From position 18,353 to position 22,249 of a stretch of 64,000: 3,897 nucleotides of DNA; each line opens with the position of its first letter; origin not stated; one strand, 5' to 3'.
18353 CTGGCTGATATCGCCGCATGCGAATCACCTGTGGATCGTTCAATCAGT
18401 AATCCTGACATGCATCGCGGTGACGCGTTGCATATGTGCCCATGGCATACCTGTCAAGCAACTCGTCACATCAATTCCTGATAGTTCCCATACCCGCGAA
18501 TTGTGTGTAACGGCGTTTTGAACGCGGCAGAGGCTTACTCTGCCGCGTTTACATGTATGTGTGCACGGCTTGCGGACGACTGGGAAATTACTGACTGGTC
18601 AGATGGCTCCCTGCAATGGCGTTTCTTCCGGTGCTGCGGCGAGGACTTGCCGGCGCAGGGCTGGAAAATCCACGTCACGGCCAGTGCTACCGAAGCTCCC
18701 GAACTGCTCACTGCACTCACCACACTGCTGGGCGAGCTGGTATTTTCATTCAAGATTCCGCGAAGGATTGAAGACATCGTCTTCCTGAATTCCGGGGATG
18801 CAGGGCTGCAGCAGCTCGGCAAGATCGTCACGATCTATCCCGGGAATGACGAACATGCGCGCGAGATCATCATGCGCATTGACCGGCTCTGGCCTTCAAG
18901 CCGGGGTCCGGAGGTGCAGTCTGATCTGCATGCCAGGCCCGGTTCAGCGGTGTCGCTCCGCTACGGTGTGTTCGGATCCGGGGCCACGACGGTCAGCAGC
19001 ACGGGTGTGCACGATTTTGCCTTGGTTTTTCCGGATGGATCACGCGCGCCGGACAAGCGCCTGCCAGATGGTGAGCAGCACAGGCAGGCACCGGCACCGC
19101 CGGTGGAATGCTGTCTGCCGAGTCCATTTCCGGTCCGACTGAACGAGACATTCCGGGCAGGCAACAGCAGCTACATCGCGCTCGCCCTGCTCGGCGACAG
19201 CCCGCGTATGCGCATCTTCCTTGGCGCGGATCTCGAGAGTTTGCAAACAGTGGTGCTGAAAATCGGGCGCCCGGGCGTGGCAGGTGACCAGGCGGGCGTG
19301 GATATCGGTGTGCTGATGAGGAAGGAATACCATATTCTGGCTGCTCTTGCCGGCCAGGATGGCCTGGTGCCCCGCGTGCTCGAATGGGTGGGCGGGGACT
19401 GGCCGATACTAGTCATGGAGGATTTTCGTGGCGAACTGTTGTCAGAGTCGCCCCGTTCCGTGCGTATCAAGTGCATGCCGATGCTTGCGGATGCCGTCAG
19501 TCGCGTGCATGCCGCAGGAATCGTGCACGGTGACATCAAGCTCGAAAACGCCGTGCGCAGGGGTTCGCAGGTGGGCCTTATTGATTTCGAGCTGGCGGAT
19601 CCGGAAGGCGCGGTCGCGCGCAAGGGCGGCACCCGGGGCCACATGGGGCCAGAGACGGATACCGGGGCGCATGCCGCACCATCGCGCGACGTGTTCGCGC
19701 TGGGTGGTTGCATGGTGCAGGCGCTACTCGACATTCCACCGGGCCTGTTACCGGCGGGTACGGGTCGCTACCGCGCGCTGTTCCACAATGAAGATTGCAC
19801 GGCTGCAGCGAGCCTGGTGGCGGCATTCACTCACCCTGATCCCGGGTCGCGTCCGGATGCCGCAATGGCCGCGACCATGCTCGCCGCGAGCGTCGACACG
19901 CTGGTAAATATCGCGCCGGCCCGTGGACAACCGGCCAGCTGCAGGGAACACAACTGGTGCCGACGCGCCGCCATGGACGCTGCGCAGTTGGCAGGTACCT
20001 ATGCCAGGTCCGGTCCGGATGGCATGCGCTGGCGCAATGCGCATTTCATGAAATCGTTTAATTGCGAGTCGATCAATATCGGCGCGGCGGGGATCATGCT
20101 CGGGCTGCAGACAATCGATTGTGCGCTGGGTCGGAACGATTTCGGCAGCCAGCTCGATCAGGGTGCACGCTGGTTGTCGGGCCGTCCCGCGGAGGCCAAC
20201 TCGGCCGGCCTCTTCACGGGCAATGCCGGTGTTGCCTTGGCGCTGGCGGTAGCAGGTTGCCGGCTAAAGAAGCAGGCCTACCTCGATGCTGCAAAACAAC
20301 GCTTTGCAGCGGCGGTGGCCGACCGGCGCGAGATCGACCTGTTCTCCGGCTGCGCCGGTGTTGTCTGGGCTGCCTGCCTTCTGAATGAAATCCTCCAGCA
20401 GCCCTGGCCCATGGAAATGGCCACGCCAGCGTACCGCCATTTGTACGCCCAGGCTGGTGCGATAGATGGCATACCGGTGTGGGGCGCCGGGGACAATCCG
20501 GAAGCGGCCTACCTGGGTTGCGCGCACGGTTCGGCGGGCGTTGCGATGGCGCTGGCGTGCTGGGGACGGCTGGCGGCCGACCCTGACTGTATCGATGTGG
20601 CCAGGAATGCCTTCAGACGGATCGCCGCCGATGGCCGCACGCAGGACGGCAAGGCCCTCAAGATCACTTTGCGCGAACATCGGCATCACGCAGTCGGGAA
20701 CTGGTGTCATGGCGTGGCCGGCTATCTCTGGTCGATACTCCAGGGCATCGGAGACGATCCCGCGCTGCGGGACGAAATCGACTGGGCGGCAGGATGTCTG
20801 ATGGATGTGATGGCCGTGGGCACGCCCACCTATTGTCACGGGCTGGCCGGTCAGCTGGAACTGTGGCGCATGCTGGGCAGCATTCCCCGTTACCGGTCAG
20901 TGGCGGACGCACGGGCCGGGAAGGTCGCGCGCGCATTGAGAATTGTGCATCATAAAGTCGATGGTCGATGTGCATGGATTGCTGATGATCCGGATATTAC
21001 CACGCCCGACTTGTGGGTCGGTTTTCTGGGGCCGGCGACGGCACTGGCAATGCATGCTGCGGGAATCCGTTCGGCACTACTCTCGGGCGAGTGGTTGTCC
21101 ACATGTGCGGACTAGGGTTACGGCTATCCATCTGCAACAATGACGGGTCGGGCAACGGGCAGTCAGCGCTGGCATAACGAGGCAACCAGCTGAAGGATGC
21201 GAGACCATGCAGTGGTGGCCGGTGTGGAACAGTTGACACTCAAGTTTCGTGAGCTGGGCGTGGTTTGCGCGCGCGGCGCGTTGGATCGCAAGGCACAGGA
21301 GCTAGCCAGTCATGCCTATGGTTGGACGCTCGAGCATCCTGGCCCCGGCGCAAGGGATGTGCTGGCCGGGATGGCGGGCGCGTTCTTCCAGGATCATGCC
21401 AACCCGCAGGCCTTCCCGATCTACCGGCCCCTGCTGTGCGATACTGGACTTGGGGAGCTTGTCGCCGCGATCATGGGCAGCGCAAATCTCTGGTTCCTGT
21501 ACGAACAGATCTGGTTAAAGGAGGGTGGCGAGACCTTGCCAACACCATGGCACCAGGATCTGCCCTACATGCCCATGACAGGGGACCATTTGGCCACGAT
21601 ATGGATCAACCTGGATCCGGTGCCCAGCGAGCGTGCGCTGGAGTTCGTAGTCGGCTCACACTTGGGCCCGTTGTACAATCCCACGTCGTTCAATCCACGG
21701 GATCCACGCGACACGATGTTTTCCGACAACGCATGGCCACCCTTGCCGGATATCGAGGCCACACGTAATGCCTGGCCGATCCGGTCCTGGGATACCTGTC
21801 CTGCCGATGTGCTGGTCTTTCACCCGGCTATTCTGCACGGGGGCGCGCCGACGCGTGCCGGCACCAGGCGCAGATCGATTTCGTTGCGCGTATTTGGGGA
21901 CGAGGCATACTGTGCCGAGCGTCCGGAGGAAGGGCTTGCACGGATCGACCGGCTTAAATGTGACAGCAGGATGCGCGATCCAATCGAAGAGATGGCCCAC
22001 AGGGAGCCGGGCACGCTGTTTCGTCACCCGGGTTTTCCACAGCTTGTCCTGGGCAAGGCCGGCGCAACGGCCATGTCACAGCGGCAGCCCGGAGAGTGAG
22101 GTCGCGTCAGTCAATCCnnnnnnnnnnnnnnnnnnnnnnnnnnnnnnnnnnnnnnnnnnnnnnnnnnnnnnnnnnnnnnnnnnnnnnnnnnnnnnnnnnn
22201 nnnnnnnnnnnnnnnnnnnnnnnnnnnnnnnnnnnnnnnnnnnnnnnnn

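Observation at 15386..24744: Intact class IV (LanL-type) lanthipeptide cluster with an unusually rich tailoring set, in a Gram-negative-looking context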

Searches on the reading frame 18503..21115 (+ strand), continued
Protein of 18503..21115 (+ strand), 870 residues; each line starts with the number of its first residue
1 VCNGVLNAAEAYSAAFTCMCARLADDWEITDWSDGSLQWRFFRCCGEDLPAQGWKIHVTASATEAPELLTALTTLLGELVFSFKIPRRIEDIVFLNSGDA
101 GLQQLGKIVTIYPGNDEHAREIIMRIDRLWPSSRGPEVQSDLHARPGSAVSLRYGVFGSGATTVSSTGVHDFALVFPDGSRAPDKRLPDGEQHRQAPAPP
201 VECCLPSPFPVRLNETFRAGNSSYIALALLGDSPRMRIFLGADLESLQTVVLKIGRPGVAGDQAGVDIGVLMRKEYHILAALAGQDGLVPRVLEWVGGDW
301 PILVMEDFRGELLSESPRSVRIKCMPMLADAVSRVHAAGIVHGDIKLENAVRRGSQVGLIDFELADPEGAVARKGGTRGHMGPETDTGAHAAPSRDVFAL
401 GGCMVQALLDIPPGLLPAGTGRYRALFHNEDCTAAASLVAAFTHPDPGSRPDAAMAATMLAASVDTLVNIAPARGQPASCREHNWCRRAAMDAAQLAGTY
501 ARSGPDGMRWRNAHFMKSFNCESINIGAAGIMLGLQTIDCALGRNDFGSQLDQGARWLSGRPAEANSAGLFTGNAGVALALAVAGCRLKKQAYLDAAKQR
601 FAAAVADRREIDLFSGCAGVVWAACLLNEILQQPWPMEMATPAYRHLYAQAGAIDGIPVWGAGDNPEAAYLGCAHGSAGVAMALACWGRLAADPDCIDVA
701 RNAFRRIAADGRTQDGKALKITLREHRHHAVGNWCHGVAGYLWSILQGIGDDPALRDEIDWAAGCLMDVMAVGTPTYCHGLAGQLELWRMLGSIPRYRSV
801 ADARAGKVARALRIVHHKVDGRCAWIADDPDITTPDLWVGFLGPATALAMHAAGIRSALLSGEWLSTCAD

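Call 74: search_solved_structures(query=window:18503-21115:+, max_evalue=0.001, show_alignments=0)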
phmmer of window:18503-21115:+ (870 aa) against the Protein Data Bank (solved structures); distinct sequences matched with E-value up to 0.001: 46.
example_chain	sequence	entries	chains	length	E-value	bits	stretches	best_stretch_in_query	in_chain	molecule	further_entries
8car_A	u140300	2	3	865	9.7e-24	86.6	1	48-801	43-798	Serine/threonine protein kinase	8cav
9wop_A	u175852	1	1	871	2e-15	59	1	37-159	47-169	Protein kinase domain-containing protein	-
9wj0_A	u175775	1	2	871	2e-15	59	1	37-159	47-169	Protein kinase domain-containing protein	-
8sao_B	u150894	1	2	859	1.7e-14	56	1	34-371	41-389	Class III lanthionine synthetase LanKC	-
8sap_A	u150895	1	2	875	1.8e-14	55.9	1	34-371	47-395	Class III lanthionine synthetase LanKC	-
8sam_A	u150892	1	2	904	2e-14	55.7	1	34-371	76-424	Class III lanthipeptide, Class III lanthionine synthetase LanKC fusion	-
8w7l_B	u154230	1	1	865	6.3e-09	37.6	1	38-170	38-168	Protein kinase domain-containing protein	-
8w7a_A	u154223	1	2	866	8.4e-09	37.2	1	38-170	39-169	Protein kinase domain-containing protein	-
8w7l_A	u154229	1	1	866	8.4e-09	37.2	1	38-170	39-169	Protein kinase domain-containing protein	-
8w7j_A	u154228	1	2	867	8.4e-09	37.1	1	38-170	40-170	Protein kinase domain-containing protein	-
8wgo_A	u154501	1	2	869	8.4e-09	37.1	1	38-170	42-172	Protein kinase domain-containing protein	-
9ugq_A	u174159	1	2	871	1.1e-07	33.4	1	36-363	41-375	SalKC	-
7wj6_A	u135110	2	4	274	1.2e-06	30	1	236-374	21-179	Serine/threonine protein kinase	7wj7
7mxj_A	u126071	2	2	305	6.1e-06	27.7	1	328-412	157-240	Serine/threonine protein kinases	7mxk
7mxb_A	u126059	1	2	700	2.3e-05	25.8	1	328-412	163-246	Serine/threonine protein kinases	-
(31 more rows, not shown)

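Call 93: find_encoding_contigs(protein=P0053, flank=7000, max_places=1)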
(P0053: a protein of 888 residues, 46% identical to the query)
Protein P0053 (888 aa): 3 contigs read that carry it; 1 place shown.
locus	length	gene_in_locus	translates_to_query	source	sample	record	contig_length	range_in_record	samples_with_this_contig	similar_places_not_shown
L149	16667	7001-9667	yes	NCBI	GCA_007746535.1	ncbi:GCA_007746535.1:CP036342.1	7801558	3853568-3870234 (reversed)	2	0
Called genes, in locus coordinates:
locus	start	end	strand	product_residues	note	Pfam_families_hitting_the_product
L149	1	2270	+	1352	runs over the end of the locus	PF00069:Pkinase, PF07714:PK_Tyr_Ser-Thr, PF23414:Beta-prop_EML_2, PF24817:WD40_WDHD1_1st, PF25168:Beta-prop_WDR36-Utp21_2nd, PF24807:WD40_CDC20-Fz, PF24814:WD40_Prp19, PF25173:Beta-prop_WDR3_1st, +35 more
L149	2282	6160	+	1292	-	PF24814:WD40_Prp19, PF25174:Beta-prop_THOC3, PF23381:Beta-prop_IFT122_1st, PF23414:Beta-prop_EML_2, PF25173:Beta-prop_WDR3_1st, PF25174:Beta-prop_THOC3, PF25175:Beta-prop_WDR5, PF23381:Beta-prop_IFT122_1st, +15 more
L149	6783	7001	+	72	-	-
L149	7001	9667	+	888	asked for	PF25816:RamC_N, PF00069:Pkinase, PF01636:APH (faint), PF05147:LANC_like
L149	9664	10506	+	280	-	PF05721:PhyH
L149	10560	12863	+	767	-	PF20254:DMFA2_C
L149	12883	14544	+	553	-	-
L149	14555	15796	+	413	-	PF00067:p450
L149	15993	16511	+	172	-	PF07638:Sigma70_ECF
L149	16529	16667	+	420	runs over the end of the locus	PF00665:rve, PF13610:DDE_Tnp_IS240, PF13683:rve_3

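Call 94: find_encoding_contigs(protein=P0075, flank=7000, max_places=1)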
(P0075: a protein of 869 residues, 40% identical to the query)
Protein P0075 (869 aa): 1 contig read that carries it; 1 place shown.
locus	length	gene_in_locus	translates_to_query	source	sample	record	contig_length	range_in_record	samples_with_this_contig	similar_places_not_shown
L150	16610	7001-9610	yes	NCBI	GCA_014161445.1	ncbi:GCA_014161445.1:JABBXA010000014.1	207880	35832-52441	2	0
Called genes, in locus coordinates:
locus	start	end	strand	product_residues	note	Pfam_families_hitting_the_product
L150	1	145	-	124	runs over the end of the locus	PF03610:EIIA-man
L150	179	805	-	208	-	PF02734:Dak2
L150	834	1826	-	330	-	PF02733:Dak1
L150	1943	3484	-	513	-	-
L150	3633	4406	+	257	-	PF04199:Cyclase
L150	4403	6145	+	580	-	PF02776:TPP_enzyme_N, PF00205:TPP_enzyme_M, PF02775:TPP_enzyme_C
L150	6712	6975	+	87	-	-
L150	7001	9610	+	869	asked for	PF25816:RamC_N, PF00069:Pkinase, PF05147:LANC_like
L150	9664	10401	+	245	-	PF01553:Acyltransferase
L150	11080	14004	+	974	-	PF13191:AAA_16, PF13401:AAA_22 (faint), PF00196:GerE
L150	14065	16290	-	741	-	PF07504:FTP, PF01447:Peptidase_M4, PF02868:Peptidase_M4_C, PF01483:P_proprotein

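Call 95: find_encoding_contigs(protein=P0071, flank=7000, max_places=1)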
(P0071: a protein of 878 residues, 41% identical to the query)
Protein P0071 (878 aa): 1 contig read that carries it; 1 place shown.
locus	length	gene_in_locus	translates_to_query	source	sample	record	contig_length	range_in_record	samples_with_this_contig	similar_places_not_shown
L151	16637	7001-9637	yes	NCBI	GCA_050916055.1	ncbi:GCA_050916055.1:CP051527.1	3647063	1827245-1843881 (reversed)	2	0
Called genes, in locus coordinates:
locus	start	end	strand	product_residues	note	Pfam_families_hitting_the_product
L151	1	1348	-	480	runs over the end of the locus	PF00696:AA_kinase, PF22468:ACT_9 (faint)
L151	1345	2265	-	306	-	PF05721:PhyH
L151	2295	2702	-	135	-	PF06339:Ectoine_synth, PF07883:Cupin_2 (weak)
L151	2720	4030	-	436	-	PF00202:Aminotran_3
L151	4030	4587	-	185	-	PF00583:Acetyltransf_1, PF13508:Acetyltransf_7 (weak)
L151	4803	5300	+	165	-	PF22381:Staph_reg_Sar_Rot (weak), PF12802:MarR_2, PF01047:MarR, PF13463:HTH_27 (weak)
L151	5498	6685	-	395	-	PF00067:p450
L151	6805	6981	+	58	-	-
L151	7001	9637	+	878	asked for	PF25816:RamC_N, PF00069:Pkinase, PF05147:LANC_like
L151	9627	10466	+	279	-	PF05721:PhyH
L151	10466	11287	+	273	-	PF02668:TauD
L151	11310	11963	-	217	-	PF03567:Sulfotransfer_2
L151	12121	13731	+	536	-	PF00563:EAL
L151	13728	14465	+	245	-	PF13428:TPR_14 (faint), PF01476:LysM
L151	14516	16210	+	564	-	PF00069:Pkinase, PF01636:APH (faint), PF03109:ABC1 (faint), PF07714:PK_Tyr_Ser-Thr, PF00672:HAMP (weak)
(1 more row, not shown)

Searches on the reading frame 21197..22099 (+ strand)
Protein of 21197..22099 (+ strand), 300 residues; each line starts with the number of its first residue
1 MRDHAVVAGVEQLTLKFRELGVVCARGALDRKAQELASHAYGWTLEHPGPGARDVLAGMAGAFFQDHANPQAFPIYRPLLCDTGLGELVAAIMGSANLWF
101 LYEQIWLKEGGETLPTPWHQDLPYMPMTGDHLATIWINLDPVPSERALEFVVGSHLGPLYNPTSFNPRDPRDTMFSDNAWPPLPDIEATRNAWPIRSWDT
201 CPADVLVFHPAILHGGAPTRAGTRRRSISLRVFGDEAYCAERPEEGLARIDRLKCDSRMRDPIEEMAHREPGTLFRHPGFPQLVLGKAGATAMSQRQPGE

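Call 6: search_protein_families(library=pfam, proteins=[window:21197-22099:+], max_evalue=0.01)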
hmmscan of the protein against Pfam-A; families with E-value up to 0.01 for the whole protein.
window:21197-22099:+ (300 aa): 1 family
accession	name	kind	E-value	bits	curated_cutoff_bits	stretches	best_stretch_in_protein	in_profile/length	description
PF05721.19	PhyH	-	3.8e-13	50.6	22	1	84-226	70-212/213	Phytanoyl-CoA dioxygenase (PhyH)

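Call 30: search_protein_families(library=ncbifam, proteins=[window:21197-22099:+], max_evalue=0.1)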
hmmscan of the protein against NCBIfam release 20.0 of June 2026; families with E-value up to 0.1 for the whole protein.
window:21197-22099:+ (300 aa): 0 families

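Call 49: search_solved_structures(query=window:21197-22099:+, max_evalue=0.01)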
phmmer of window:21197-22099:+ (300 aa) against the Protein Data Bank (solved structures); distinct sequences matched with E-value up to 0.01: 5.
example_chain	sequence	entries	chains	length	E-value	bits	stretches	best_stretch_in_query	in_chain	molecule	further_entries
9c9n_A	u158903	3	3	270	1.9e-14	56.6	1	16-244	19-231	Fe/2-OG dependent dioxygenase MysH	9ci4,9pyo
9pze_A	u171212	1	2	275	2.1e-14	56.5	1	16-244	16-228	Fe/2-OG dependent dioxygenase MysH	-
5epa_A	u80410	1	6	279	0.00013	24.3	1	74-199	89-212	SnoK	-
4xab_A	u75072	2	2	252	0.00047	22.5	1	102-163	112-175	EvdO2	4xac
4xaa_A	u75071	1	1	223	0.0052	19.1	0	75-158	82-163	Putative oxygenase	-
